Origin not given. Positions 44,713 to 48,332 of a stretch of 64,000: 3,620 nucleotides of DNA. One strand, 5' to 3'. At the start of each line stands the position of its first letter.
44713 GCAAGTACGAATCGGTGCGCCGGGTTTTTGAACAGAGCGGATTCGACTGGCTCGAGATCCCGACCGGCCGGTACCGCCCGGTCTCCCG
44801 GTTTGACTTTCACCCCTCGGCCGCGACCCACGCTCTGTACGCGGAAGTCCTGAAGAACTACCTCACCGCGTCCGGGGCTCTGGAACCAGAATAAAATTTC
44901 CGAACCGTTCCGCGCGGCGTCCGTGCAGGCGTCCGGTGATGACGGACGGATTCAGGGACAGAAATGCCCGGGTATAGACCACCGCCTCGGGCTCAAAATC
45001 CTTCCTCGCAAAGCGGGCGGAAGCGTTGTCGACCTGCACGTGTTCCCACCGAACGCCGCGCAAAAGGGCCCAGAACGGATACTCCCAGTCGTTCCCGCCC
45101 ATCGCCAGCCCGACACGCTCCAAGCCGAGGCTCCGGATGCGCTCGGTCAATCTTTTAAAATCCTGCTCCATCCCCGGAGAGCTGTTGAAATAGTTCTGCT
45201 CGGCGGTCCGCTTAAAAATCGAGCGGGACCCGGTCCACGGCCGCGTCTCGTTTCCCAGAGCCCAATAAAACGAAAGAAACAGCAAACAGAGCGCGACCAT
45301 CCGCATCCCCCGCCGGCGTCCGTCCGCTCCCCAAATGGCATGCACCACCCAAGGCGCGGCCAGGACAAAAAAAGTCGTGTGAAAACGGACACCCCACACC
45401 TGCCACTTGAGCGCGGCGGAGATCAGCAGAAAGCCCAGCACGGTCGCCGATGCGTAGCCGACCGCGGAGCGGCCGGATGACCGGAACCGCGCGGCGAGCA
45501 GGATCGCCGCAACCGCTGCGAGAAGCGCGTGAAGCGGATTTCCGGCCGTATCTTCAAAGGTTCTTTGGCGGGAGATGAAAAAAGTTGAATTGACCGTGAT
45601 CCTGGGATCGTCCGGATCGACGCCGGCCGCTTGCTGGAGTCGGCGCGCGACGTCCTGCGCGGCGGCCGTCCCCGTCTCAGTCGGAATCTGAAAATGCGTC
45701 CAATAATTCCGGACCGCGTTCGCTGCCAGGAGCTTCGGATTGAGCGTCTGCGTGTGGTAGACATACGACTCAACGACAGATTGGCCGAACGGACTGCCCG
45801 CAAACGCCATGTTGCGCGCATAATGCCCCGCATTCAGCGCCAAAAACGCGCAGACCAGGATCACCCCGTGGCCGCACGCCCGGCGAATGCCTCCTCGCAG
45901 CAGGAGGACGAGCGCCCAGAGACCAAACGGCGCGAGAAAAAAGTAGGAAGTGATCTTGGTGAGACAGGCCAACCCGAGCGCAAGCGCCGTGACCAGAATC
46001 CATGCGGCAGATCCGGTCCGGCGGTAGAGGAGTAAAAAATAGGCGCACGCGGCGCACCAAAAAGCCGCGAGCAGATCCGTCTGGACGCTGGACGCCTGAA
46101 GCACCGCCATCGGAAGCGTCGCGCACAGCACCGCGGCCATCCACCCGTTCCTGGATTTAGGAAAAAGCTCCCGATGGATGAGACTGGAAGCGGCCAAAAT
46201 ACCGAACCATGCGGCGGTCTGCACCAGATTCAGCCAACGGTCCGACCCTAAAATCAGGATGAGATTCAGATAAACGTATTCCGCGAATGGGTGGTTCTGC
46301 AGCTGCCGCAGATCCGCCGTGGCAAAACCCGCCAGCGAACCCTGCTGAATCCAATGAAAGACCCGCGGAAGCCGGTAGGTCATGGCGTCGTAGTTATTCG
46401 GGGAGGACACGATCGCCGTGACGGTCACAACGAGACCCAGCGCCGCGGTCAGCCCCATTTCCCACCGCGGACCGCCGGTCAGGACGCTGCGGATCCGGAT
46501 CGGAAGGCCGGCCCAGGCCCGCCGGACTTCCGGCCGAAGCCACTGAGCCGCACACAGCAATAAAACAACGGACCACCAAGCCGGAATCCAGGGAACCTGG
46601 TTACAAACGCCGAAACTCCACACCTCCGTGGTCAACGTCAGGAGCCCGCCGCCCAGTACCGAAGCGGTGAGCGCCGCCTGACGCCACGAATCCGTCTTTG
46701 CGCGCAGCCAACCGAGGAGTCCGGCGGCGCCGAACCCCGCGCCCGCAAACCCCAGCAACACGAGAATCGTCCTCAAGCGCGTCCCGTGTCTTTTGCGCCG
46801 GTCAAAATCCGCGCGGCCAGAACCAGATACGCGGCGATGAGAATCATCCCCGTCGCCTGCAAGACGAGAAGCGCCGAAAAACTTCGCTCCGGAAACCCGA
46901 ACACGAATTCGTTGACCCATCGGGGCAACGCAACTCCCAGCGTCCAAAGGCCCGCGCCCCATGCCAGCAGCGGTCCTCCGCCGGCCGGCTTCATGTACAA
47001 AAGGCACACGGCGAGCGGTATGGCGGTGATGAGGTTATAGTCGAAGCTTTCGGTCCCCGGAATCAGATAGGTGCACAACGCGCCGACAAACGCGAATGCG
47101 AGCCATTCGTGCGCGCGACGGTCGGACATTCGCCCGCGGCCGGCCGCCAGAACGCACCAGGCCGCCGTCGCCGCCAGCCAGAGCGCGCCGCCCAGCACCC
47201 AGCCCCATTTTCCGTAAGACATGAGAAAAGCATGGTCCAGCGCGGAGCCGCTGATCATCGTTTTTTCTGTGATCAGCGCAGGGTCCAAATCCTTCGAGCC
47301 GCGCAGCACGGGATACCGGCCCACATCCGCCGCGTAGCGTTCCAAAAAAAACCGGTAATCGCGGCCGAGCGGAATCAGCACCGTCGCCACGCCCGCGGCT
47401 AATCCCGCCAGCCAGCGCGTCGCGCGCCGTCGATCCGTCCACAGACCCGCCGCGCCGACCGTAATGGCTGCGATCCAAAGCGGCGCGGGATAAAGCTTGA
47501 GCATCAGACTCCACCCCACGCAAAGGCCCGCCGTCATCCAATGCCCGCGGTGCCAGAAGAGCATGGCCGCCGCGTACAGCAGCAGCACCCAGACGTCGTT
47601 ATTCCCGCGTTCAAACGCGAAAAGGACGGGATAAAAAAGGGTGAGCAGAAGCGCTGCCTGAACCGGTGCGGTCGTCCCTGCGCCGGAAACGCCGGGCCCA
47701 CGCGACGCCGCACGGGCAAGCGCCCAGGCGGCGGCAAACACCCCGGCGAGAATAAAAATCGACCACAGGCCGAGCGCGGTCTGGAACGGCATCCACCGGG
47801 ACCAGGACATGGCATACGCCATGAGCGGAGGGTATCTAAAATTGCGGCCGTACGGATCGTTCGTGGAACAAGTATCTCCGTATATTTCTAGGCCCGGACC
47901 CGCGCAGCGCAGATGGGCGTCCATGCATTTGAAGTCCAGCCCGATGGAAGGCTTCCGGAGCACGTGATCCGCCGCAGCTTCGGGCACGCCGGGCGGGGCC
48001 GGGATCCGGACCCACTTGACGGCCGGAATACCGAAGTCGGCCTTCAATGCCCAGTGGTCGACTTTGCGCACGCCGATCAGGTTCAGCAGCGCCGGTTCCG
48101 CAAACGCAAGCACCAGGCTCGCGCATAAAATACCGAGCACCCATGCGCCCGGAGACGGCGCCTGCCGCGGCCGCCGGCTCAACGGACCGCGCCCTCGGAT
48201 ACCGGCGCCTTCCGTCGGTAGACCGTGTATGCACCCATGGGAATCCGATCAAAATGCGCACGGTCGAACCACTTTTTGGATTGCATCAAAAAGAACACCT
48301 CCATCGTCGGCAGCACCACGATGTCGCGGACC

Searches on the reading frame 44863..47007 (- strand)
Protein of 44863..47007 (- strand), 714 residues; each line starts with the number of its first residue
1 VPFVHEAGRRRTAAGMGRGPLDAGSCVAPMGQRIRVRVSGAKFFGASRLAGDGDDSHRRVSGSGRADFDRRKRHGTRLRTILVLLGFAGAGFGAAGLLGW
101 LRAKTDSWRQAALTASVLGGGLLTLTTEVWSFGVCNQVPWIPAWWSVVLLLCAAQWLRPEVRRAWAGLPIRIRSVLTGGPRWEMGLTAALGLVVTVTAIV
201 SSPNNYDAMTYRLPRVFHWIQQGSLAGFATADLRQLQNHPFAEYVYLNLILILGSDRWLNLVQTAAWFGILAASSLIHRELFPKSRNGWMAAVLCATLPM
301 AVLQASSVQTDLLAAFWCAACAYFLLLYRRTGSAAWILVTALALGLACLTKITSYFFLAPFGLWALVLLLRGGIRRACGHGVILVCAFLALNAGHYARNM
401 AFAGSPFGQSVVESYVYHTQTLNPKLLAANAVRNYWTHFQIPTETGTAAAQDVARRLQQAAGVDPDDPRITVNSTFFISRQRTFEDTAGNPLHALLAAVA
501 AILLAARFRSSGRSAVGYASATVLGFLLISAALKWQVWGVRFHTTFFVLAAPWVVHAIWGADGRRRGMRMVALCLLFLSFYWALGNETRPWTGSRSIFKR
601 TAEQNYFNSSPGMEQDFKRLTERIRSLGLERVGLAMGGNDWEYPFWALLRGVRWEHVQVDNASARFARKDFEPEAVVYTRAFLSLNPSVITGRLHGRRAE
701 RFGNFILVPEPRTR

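Call 48: search_protein_families(library=pfam, proteins=[window:44863-47007:-], max_evalue=0.00001)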
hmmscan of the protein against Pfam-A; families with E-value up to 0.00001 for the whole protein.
window:44863-47007:- (714 aa): 1 family
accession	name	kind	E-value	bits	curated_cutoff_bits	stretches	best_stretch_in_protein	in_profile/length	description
PF13231.12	PMT_2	-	2.9e-06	28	26.1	1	254-389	18-153/160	Dolichyl-phosphate-mannose-protein mannosyltransferase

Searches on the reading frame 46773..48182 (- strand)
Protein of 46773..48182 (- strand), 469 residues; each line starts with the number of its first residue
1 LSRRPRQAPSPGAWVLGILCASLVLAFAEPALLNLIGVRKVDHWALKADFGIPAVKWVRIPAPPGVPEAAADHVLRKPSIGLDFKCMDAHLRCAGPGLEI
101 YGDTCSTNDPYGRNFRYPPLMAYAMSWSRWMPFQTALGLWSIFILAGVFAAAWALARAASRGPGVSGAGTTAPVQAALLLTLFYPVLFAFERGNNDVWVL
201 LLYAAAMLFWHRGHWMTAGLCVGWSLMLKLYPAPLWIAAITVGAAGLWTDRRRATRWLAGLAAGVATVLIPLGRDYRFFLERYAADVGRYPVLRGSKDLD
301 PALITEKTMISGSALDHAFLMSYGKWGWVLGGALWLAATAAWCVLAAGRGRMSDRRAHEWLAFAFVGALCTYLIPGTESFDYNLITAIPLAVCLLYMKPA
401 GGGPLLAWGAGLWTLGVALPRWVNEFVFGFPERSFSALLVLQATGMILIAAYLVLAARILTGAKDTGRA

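Call 48: search_protein_families(library=pfam, proteins=[window:46773-48182:-], max_evalue=0.00001)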
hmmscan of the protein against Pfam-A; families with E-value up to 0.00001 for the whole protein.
window:46773-48182:- (469 aa): 1 family
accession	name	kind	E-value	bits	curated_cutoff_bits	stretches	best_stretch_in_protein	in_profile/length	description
PF09594.16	GT87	-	4.1e-11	43.5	25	1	115-362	1-228/237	Glycosyltransferase family 87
